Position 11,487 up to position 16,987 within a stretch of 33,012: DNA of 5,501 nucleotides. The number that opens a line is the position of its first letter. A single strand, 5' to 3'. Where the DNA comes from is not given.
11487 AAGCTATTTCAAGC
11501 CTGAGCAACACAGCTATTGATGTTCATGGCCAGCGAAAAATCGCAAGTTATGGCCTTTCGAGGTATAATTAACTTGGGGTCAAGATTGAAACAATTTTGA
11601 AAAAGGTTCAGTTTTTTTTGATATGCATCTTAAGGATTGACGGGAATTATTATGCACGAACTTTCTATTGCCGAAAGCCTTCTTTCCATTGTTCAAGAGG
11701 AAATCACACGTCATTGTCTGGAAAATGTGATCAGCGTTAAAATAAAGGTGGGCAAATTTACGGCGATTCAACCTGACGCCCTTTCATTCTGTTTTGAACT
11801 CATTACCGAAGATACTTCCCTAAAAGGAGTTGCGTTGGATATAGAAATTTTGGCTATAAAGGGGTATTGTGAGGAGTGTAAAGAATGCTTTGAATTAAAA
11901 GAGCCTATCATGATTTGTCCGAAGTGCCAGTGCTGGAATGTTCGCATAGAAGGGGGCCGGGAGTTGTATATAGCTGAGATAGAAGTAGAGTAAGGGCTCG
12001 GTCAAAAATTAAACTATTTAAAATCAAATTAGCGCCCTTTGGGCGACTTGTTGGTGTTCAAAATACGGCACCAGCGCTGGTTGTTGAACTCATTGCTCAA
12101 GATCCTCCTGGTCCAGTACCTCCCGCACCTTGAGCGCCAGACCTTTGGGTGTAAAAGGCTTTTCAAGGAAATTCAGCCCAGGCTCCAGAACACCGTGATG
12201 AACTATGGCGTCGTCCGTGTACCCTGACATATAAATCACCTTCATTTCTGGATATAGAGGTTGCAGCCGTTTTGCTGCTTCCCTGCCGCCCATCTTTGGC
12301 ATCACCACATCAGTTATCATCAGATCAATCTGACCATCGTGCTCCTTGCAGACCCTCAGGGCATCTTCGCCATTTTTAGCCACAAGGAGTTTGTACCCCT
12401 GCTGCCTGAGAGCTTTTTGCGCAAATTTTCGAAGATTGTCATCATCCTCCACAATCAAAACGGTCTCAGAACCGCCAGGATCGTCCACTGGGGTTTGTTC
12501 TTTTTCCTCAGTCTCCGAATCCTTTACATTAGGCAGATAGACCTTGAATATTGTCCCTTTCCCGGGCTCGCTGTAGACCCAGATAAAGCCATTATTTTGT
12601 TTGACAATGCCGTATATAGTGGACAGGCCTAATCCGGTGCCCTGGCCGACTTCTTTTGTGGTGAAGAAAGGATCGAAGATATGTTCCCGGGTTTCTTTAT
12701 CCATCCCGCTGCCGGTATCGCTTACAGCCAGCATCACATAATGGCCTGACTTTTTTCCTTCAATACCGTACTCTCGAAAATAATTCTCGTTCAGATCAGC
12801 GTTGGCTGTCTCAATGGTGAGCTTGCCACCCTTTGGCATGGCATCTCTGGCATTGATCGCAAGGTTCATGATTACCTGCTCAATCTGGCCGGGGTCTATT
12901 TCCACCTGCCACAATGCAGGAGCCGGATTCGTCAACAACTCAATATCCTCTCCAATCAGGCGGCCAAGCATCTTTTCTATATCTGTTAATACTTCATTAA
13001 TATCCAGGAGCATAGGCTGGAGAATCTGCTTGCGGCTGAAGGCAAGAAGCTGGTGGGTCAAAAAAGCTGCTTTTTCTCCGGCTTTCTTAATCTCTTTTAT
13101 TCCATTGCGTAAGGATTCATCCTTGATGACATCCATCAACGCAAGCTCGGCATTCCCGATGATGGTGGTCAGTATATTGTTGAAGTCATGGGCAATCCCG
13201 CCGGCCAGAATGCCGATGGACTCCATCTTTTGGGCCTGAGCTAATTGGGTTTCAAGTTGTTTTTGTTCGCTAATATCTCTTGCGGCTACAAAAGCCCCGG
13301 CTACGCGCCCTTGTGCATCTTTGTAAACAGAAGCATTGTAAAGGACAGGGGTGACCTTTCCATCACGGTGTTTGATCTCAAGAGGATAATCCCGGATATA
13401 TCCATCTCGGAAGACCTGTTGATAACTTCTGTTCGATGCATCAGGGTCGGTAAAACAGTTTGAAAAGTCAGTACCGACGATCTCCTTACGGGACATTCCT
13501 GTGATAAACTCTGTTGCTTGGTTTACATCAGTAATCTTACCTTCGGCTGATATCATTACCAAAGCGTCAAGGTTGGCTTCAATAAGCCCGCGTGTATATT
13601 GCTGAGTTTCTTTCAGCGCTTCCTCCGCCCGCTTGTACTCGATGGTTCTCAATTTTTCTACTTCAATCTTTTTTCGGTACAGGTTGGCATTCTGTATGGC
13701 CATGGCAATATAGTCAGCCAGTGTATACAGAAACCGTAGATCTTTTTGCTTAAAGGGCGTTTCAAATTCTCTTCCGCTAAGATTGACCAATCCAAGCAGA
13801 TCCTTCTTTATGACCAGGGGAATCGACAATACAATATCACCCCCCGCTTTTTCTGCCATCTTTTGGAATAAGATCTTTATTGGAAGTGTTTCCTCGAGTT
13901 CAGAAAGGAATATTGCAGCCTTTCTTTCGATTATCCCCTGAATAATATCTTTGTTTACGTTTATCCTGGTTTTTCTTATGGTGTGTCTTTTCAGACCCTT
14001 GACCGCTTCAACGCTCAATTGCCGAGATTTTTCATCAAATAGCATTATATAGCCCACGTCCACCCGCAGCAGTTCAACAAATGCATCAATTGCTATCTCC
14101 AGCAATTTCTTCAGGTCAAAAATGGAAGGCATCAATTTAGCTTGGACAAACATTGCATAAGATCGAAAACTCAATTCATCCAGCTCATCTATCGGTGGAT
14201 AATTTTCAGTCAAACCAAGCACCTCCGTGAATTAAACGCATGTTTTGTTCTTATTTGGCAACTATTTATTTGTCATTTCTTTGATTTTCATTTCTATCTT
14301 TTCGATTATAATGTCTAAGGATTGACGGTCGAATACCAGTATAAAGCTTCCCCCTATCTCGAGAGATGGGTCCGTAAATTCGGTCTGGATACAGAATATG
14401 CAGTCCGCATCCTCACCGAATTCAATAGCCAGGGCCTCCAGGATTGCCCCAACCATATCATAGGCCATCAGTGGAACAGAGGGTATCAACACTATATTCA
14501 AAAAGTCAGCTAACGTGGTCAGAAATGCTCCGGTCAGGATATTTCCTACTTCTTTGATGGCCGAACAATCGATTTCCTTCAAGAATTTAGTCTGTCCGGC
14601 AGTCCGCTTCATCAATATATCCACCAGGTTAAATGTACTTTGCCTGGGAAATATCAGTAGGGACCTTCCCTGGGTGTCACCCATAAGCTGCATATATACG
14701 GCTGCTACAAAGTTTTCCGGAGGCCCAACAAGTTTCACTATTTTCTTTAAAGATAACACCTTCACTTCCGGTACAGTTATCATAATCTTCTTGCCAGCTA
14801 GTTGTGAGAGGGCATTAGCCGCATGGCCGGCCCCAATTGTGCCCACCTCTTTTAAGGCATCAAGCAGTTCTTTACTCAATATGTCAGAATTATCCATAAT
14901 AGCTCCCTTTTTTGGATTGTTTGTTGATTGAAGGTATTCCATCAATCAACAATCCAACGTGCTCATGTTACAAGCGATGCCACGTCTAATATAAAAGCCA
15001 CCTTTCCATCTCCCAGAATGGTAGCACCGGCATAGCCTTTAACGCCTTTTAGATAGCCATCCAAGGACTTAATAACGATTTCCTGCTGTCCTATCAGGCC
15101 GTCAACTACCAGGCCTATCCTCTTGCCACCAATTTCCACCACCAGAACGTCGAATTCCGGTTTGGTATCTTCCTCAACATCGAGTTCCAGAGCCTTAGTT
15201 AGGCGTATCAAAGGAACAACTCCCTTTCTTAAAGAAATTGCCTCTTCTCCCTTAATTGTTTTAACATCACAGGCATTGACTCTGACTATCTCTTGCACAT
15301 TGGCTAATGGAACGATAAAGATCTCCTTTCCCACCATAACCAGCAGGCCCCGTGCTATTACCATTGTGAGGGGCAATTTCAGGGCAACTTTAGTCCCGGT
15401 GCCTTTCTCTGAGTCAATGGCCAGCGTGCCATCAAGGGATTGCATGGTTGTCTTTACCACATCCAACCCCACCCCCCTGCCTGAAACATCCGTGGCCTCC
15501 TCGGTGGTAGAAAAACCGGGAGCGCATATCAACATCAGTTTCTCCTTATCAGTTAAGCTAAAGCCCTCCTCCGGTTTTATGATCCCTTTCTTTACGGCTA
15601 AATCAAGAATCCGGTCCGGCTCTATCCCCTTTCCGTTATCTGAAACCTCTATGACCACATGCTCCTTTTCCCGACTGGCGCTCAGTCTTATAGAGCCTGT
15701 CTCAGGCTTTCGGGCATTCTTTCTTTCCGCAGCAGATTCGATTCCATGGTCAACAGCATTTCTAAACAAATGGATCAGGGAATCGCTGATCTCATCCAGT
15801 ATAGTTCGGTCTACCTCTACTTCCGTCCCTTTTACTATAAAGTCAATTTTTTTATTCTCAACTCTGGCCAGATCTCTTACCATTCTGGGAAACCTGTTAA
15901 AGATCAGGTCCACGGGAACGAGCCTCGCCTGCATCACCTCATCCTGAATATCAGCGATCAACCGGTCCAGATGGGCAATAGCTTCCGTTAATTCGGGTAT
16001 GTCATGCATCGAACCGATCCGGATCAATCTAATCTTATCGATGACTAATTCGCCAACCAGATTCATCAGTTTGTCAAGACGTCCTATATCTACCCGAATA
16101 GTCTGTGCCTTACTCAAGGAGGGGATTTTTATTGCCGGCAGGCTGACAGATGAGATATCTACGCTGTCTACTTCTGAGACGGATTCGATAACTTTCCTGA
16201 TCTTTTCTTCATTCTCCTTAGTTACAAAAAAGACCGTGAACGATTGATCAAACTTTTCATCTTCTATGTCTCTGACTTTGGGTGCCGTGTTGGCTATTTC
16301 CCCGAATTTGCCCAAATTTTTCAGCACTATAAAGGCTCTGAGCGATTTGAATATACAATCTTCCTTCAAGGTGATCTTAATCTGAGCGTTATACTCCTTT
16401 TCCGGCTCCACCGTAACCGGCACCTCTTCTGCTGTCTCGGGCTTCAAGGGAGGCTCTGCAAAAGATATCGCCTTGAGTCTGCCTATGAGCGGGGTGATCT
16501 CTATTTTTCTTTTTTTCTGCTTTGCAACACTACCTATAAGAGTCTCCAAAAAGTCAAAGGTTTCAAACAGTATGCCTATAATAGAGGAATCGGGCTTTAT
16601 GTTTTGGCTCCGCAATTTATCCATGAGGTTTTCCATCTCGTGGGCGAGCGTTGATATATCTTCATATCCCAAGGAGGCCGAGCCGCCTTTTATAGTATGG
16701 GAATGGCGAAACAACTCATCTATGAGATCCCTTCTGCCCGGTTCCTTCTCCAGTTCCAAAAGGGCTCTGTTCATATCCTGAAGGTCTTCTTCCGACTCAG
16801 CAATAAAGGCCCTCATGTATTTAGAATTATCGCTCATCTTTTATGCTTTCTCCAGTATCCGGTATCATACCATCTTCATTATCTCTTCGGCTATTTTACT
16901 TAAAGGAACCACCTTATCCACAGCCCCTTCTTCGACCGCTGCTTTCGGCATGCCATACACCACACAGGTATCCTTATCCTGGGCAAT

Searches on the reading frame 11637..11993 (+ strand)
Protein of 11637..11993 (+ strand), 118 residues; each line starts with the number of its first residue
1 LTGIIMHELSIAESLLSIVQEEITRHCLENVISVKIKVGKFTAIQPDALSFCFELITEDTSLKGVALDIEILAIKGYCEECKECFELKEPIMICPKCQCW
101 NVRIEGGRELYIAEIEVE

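Call 13: search_protein_families(library=pfam, proteins=[window:11637-11993:+], max_evalue=0.001)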
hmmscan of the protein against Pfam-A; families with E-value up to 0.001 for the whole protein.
window:11637-11993:+ (118 aa): 1 family
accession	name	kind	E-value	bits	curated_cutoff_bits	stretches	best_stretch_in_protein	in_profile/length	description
PF01155.25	HypA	-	2.4e-31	108.5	28.9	1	6-117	1-112/112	Hydrogenase/urease nickel incorporation, metallochaperone, hypA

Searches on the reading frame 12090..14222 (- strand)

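Call 12: search_protein_families(library=pfam, proteins=[window:12090-14222:-], max_evalue=0.001)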
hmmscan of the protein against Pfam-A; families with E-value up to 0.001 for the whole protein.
window:12090-14222:- (710 aa): 10 families
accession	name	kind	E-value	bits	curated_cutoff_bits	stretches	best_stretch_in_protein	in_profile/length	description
PF00072.30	Response_reg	-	3.2e-21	76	30.2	1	588-699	1-110/111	Response regulator receiver domain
PF02518.31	HATPase_c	-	5.1e-21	75.6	26.4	1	443-565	2-109/111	Histidine kinase-, DNA gyrase B-, and HSP90-like ATPase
PF13426.13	PAS_9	-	1.4e-12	48.2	27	1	219-319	2-103/103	PAS domain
PF13492.12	GAF_3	-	3.2e-12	47.4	27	1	36-178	1-129/129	GAF domain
PF13185.12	GAF_2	-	2.5e-11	44.4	28.6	1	36-177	3-136/136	GAF domain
PF00512.31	HisKA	-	1.6e-08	34.9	26.9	1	339-399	5-64/66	His Kinase A (phospho-acceptor) domain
PF00989.32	PAS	-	2.3e-08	34.5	22.6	1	211-317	4-113/113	PAS fold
PF08448.16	PAS_4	-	3.1e-08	34.3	23.1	1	219-321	6-109/110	PAS fold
PF01590.32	GAF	-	4.1e-06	27.8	22.4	1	36-176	1-133/133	GAF domain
PF10090.15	HPTransfase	-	0.00086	19.5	22.9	0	438-476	21-61/123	Histidine phosphotransferase C-terminal domain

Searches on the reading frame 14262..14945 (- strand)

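Call 12: search_protein_families(library=pfam, proteins=[window:14262-14945:-], max_evalue=0.001)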
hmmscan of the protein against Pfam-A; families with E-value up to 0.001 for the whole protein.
window:14262-14945:- (227 aa): 2 families
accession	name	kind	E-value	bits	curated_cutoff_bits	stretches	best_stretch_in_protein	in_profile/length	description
PF04509.17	CheC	-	8.8e-22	77.2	22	2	127-158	3-34/38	CheC-like family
PF13690.11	CheX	-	2.6e-06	27.9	27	0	83-147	3-62/94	Chemotaxis phosphatase CheX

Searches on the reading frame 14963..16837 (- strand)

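Call 13: search_protein_families(library=pfam, proteins=[window:14963-16837:-], max_evalue=0.001)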
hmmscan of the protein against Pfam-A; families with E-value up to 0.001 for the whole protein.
window:14963-16837:- (624 aa): 6 families
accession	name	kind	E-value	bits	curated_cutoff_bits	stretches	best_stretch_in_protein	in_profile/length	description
PF01584.24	CheW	-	5e-29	101.1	23.5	1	497-623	2-134/138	CheW-like domain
PF07194.16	P2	-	2.1e-26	92.2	23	1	152-229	3-80/81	P2 response regulator binding domain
PF02518.31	HATPase_c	-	6.4e-19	68.9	26.4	1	351-491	3-110/111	Histidine kinase-, DNA gyrase B-, and HSP90-like ATPase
PF01627.28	Hpt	-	1.6e-17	63.9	24.6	1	7-88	2-72/84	Hpt domain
PF02895.20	H-kinase_dim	-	2.2e-17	63.7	23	1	245-303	2-67/68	Signal transducing histidine kinase, homodimeric domain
PF14501.12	HATPase_c_5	-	5.6e-05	23.4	22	1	354-479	6-93/102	GHKL domain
